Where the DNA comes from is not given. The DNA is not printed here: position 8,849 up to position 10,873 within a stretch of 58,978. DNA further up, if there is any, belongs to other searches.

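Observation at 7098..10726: Carrier-protein-fused AAE3/oxalate-ligase-like adenylase coupled to an Oxc/HACL/ALS-fold ThDP enzyme inside a glycan locus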

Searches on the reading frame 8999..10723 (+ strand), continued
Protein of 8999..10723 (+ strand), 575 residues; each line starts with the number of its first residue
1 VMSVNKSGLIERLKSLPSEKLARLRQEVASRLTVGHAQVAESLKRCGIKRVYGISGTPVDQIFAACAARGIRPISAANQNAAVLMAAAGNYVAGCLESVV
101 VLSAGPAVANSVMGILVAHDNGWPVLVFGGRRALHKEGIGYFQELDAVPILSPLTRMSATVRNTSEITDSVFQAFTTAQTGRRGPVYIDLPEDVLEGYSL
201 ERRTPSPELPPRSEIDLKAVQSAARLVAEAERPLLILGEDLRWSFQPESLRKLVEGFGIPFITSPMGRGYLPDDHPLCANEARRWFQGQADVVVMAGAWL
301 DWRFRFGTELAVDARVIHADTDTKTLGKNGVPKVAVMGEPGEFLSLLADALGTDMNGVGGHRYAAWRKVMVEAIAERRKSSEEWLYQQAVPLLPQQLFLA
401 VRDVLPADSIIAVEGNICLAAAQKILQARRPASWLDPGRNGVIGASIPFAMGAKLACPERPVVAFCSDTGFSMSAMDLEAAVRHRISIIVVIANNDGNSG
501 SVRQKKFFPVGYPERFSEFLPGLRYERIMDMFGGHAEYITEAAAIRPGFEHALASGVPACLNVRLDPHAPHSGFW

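Call 27: find_related_loci(query=A2, collection=metagenome_contigs, flank=10000)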
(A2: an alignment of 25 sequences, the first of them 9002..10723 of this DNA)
Query A2 (574 aa) in metagenome_contigs; peptide patterns used: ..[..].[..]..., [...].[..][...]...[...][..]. (x = any residue, [..] = any of these).
338 stretches matched a pattern; 101 encode a relative of the query (tblastn E <= 1e-3); the best 80 are kept; 80 distinct loci.
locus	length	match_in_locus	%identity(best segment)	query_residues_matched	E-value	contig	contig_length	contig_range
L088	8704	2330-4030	68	5-574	0e+0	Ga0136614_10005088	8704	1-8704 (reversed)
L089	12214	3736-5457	63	2-574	0e+0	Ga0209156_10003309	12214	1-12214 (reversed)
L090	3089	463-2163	57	8-574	0e+0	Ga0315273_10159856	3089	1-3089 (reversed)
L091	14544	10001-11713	57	4-574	0e+0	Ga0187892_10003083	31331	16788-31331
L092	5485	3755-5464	56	4-574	0e+0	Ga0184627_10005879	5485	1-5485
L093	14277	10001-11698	57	8-574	0e+0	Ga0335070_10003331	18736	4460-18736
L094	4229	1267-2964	56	8-574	0e+0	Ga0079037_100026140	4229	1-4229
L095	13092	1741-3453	55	4-574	0e+0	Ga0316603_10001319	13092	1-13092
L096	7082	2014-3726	55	4-574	0e+0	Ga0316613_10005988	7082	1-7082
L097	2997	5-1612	57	38-574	0e+0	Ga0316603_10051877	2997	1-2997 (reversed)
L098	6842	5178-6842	56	10-565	0e+0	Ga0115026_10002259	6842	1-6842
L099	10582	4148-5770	55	32-574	0e+0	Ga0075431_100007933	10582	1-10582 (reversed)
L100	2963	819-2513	54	8-574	0e+0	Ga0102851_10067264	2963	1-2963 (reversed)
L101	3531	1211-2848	53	27-574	0e+0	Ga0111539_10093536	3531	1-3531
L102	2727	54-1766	53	3-574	0e+0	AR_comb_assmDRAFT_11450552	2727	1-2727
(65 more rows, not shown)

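Call 41: search_solved_structures(query=L083:11673-12716:+, max_evalue=0.00001)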
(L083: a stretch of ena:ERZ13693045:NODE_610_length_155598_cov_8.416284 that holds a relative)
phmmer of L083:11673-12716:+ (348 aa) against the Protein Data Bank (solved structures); distinct sequences matched with E-value up to 0.00001: 26.
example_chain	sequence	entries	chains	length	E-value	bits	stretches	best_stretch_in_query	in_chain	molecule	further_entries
1zlp_A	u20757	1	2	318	3.2e-35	125.5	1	65-339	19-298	petal death protein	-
3lye_A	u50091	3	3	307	3.4e-35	125.4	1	77-324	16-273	Oxaloacetate acetyl hydrolase | Oxaloacetate acetylhydrolase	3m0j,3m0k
3eoo_A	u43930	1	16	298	1.3e-34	123.5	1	68-322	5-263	Methylisocitrate lyase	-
4iqd_A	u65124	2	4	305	3.7e-33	118.7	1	72-333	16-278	Carboxyvinyl-carboxyphosphonate phosphorylmutase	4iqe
9hgk_A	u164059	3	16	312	8.8e-33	117.5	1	70-331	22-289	2-methylisocitrate lyase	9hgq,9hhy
9hra_A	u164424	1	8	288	1e-32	117.3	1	71-331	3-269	2-methylisocitrate lyase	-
9hgo_A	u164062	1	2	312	2.3e-32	116.1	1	70-331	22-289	2-methylisocitrate lyase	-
9hhs_A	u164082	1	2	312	3.2e-32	115.7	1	70-331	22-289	2-methylisocitrate lyase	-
1mum_A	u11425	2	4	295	7.6e-31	111.1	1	72-324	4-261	2-methylisocitrate lyase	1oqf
1o5q_A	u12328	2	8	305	1.1e-30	110.5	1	71-320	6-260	Probable methylisocitrate lyase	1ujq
3fa3_A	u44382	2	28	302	3e-30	109.2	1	75-323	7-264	2,3-dimethylmalate lyase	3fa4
6t4v_C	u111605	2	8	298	1.5e-29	106.8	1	70-314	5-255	2-methylisocitrate lyase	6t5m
1xg3_A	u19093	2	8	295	1.8e-29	106.6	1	72-324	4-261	Probable methylisocitrate lyase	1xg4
2dua_A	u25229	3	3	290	3.1e-18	69.7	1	73-329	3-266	Phosphonopyruvate hydrolase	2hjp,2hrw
3b8i_A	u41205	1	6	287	1e-15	61.4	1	78-313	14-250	PA4872 oxaloacetate decarboxylase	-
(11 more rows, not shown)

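Call 42: search_protein_families(library=ncbifam, proteins=[L083:11673-12716:+, L084:11735-13276:+, L084:13398-14837:-], max_evalue=0.00001)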
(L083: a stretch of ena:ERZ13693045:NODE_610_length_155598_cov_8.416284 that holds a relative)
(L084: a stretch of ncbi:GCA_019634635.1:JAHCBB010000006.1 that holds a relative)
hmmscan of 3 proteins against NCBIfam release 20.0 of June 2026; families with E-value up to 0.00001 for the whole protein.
L083:11673-12716:+ (348 aa): 8 families
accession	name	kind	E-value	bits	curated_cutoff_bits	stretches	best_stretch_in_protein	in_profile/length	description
TIGR02317.1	prpB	equivalog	3e-48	164.4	354.4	1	74-324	2-259/285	methylisocitrate lyase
NF008455.0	PRK11320.1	equivalog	2.9e-43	148.2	353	1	70-320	4-258/295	methylisocitrate lyase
TIGR02319.1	CPEP_Pphonmut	equivalog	1.9e-33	116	420.05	1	75-317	6-253/294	carboxyvinyl-carboxyphosphonate phosphorylmutase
TIGR02321.1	Pphn_pyruv_hyd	equivalog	3.8e-18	65.6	374.4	1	73-334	3-271/290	phosphonopyruvate hydrolase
TIGR02320.1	PEP_mutase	equivalog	4.5e-18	65.3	319.55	1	77-319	1-261/284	phosphoenolpyruvate mutase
TIGR01346.1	isocit_lyase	equivalog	2.5e-09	36.1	275.9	1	150-234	154-243/527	isocitrate lyase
NF011645.0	PRK15063.1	equivalog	7.7e-08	31.6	562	1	150-231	151-237/430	isocitrate lyase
NF005074.0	PRK06498.1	equivalog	4.2e-07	28.9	446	1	149-233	181-271/531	isocitrate lyase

L084:11735-13276:+ (514 aa): 4 families
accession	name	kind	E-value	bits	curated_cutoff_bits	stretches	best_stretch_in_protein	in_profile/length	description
NF004282.0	PRK05691.1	subfamily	1.6e-83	280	4090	1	72-502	677-1104/4334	non-ribosomal peptide synthase/polyketide synthase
NF047350.1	aureusi_NRPS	equivalog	7e-49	165.8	2500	1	74-500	998-1403/2373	aureusimine non-ribosomal peptide synthetase AusA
NF038078.1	NRPS_MxcG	equivalog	2.1e-29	101.5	2300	1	71-504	5-426/1442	myxochelin non-ribosomal peptide synthetase MxcG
NF007605.2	PRK10252.1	equivalog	1.1e-07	29.7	2400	1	72-269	5-201/1292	enterobactin non-ribosomal peptide synthetase EntF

L084:13398-14837:- (479 aa): 8 families
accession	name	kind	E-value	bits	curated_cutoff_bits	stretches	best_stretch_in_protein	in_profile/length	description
NF008408.0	PRK11230.1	equivalog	2.3e-152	508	897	1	16-455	34-473/499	glycolate oxidase subunit GlcD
TIGR00387.1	glcD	equivalog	1.2e-133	446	567.9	1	41-452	1-413/413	glycolate oxidase subunit GlcD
NF049975.1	2HglutDHaseYdiJ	equivalog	2.1e-34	118.5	1350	2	34-174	48-190/1018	D-2-hydroxyglutarate dehydrogenase YdiJ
NF008439.0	PRK11282.1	equivalog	1.1e-14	54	284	1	48-235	9-195/358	glycolate oxidase subunit GlcE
NF053785.1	DcplphribOxDprE1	equivalog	4e-14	52.7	500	1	41-212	18-183/449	decaprenylphosphoryl-beta-D-ribose oxidase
TIGR01678.1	FAD_lactone_ox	subfamily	1.8e-09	37.1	396.8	1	34-214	11-183/438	sugar 1,4-lactone oxidase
NF041227.1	BagG_FevA2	exception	4.7e-08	32.1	850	1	38-220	46-218/455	bagremycin/ferroverdin biosynthesis FAD-dependent oxygenase BagG/FevA2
NF041226.1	BagK_FevA1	equivalog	4.3e-06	25.4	800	1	35-216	38-210/453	bagremycin/ferroverdin biosynthesis FAD-dependent oxygenase BagK/FevA1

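Call 43: find_encoding_contigs(protein=P0123, flank=10000, max_places=2)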
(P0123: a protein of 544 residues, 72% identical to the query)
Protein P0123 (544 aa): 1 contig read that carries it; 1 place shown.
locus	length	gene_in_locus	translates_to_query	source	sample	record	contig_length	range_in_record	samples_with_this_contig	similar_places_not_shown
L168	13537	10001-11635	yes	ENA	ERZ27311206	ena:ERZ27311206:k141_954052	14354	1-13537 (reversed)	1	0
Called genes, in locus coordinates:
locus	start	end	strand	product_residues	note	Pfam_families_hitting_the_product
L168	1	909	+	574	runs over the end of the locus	?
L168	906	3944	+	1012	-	PF07715:Plug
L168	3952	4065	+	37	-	-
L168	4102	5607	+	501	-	PF00171:Aldedh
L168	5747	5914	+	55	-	-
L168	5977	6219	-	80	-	-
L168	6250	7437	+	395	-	PF14870:PSII_BNR (faint), PF02012:BNR (faint), PF15902:Sortilin-Vps10 (weak)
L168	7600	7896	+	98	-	-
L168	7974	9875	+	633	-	PF00501:AMP-binding, PF13193:AMP-binding_C, PF00550:PP-binding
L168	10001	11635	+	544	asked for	PF02776:TPP_enzyme_N, PF02552:CO_dh (weak), PF00205:TPP_enzyme_M, PF02775:TPP_enzyme_C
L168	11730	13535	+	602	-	?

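Call 44: find_encoding_contigs(protein=P0122, flank=10000, max_places=2)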
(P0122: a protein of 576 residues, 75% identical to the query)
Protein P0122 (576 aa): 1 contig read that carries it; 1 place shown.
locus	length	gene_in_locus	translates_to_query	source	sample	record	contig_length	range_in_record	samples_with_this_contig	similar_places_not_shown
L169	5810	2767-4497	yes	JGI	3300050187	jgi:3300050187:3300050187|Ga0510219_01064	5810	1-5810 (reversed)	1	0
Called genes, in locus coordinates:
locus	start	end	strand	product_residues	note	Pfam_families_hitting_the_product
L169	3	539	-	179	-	?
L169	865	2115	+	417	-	-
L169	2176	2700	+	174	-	-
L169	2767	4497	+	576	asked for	PF02776:TPP_enzyme_N, PF00205:TPP_enzyme_M, PF02775:TPP_enzyme_C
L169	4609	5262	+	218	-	-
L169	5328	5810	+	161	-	?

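Call 64: predict_structure(alignment_id=A2)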
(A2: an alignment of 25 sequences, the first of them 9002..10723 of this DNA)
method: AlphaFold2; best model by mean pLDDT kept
length: 574 residues; sequences in the alignment: 25
mean_pLDDT: 86.2   pTM: 0.89
mean pLDDT of the five models: 86.2, 85.6, 85.7, 84.2, 83.5
residues with pLDDT >= 90: 332; 70-90: 169; 50-70: 54; < 50: 19
segments of 3 or more residues with pLDDT < 50: 1-4, 136-139, 304-306, 498-501
pLDDT, mean of each block of 10 residues (from residue 1): 55 81 72 92 96 87 95 94 97 96 82 93 91 51 72 94 94 94 93 87 81 92 95 94 93 93 91 93 91 90 64 93 86 95 95 65 91 90 86 90 91 73 89 82 91 96 89 93 97 65 63 59 89 95 94 96 80 50
secondary structure, 60 per line:
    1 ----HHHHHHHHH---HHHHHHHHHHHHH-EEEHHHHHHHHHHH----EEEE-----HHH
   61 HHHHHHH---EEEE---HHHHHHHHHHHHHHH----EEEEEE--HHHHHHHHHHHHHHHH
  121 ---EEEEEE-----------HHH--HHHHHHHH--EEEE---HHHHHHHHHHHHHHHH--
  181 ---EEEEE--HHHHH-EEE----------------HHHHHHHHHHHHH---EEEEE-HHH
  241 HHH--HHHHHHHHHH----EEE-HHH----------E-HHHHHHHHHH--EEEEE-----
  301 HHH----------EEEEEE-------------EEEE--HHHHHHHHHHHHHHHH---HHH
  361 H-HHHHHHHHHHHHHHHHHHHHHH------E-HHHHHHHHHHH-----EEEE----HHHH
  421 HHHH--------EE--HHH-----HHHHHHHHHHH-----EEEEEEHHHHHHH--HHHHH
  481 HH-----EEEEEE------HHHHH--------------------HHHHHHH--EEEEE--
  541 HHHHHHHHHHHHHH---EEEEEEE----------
elements in order: H5-13 H17-29 E31-33 H34-44 E49-52 H58-67 E71-74 H78-92 E97-102 H105-120 E124-129 H146-153 E156-159 H163-178 E184-188 H191-195 E197-199 H216-228 E232-236 H238-243 H246-255 E260-262 H279-288 E291-295 E314-319 E333-336 H339-354 H358-361 H363-384 H393-403 E409-412 H417-424 H445-455 E461-466 H467-473 H476-482 E488-493 H500-504 H525-531 E534-538 H541-554 E558-564

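Call 66: fold_search(model_id=the predicted structure, library=pdb)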
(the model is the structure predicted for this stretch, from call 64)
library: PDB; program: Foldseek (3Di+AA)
matches with E <= 10: 1532; with E <= 0.001: 532
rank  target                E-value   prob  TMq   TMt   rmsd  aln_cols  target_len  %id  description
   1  8vzb_B                3.5e-48  1.00  0.86  0.89   2.8       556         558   30  Crystal Structure of 2-Hydroxacyl-CoA Lyase/Synthase ApbHACS from Alphaproteobacteria bacterium in the Complex with TH (released 2024-10-02)
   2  8vza_A                6.2e-48  1.00  0.86  0.89   2.9       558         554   30  Crystal Structure of 2-Hydroxacyl-CoA Lyase/Synthase ApbHACS from Alphaproteobacteria bacterium in the Complex with TH (released 2024-10-02)
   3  8vzi_A                7.3e-48  1.00  0.85  0.90   3.3       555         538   28  Crystal Structure of 2-Hydroxyacyl-CoA Lyase/Synthase CcHACS from Conidiobolus coronatus in the Complex with THDP and  (released 2024-10-02)
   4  6xn8_A                1.1e-47  1.00  0.86  0.91   2.7       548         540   29  Crystal Structure of 2-hydroxyacyl CoA lyase (HACL) from Rhodospirillales bacterium URHD0017 (released 2021-07-07)
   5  6xn8_B                1.2e-47  1.00  0.86  0.92   2.7       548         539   29  Crystal Structure of 2-hydroxyacyl CoA lyase (HACL) from Rhodospirillales bacterium URHD0017 (released 2021-07-07)
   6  8vzi_C                1.7e-47  1.00  0.85  0.90   3.1       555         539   28  Crystal Structure of 2-Hydroxyacyl-CoA Lyase/Synthase CcHACS from Conidiobolus coronatus in the Complex with THDP and  (released 2024-10-02)
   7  8vzf_C                1.9e-47  1.00  0.86  0.88   2.9       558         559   30  Crystal Structure of 2-Hydroxyacyl-CoA Lyase/Synthase ApbHACS from Alphaproteobacteria bacterium in the Complex with T (released 2024-10-02)
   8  8vza_C                2.0e-47  1.00  0.87  0.89   2.7       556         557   30  Crystal Structure of 2-Hydroxacyl-CoA Lyase/Synthase ApbHACS from Alphaproteobacteria bacterium in the Complex with TH (released 2024-10-02)
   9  8vzi_D                4.2e-47  1.00  0.85  0.90   3.1       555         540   27  Crystal Structure of 2-Hydroxyacyl-CoA Lyase/Synthase CcHACS from Conidiobolus coronatus in the Complex with THDP and  (released 2024-10-02)
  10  8vzf_A                5.4e-47  1.00  0.86  0.89   2.8       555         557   30  Crystal Structure of 2-Hydroxyacyl-CoA Lyase/Synthase ApbHACS from Alphaproteobacteria bacterium in the Complex with T (released 2024-10-02)
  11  8vzc_A                6.0e-47  1.00  0.86  0.90   2.6       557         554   30  Crystal Structure of 2-Hydroxyacyl-CoA Lyase/Synthse ApbHACS from Alphaproteobacteria bacterium in the Complex with TH (released 2024-10-02)
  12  8vzc_B                1.5e-46  1.00  0.86  0.89   2.6       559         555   30  Crystal Structure of 2-Hydroxyacyl-CoA Lyase/Synthse ApbHACS from Alphaproteobacteria bacterium in the Complex with TH (released 2024-10-02)
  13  8vza_B                3.5e-46  1.00  0.86  0.89   2.9       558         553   31  Crystal Structure of 2-Hydroxacyl-CoA Lyase/Synthase ApbHACS from Alphaproteobacteria bacterium in the Complex with TH (released 2024-10-02)
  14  8vzj_B                6.0e-45  1.00  0.85  0.90   2.9       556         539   28  Crystal Structure of 2-Hydroxyacyl-CoA Lyase/Synthase DhcHACS from Dehalococcoidia bacterium in the Complex with THDP  (released 2024-10-02)
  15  8vzj_E                1.1e-44  1.00  0.86  0.91   2.8       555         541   27  Crystal Structure of 2-Hydroxyacyl-CoA Lyase/Synthase DhcHACS from Dehalococcoidia bacterium in the Complex with THDP  (released 2024-10-02)
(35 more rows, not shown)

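Call 67: search_protein_representatives(protein=window:9002-10723:+)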
Query: 574 residues. Proteins with E-value up to 0.001 (for the whole library): 19626; up to 1e-10: 8649; up to 1e-30: 1084. The best 150 are listed.
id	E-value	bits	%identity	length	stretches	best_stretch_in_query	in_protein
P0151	4.2e-200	682.3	55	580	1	8-574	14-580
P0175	1.3e-186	637.8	49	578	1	11-574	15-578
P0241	1.3e-148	512.3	44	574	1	12-574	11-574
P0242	1.6e-145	502.2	46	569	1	4-574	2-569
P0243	2.1e-142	491.9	59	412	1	6-378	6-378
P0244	2.5e-135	468.5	45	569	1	11-574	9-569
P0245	4.0e-130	451.3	42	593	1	8-574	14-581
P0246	5.7e-128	444.2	41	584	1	8-574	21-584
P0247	2.8e-124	432.0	40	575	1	4-571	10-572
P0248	6.0e-121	421.0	40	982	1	24-569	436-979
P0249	1.8e-118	412.9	39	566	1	9-574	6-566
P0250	1.4e-113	396.7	40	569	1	17-570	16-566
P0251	1.6e-113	396.5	39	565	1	8-572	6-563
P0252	2.0e-112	392.9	41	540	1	28-565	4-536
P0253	6.7e-110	384.5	42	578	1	28-568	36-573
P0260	1.2e-102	360.6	36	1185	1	33-567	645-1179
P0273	1.8e-86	307.2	36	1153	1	16-568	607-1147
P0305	2.5e-66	240.7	44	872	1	17-322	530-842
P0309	2.0e-65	237.7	35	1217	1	34-424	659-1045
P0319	4.3e-64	233.3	31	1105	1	34-568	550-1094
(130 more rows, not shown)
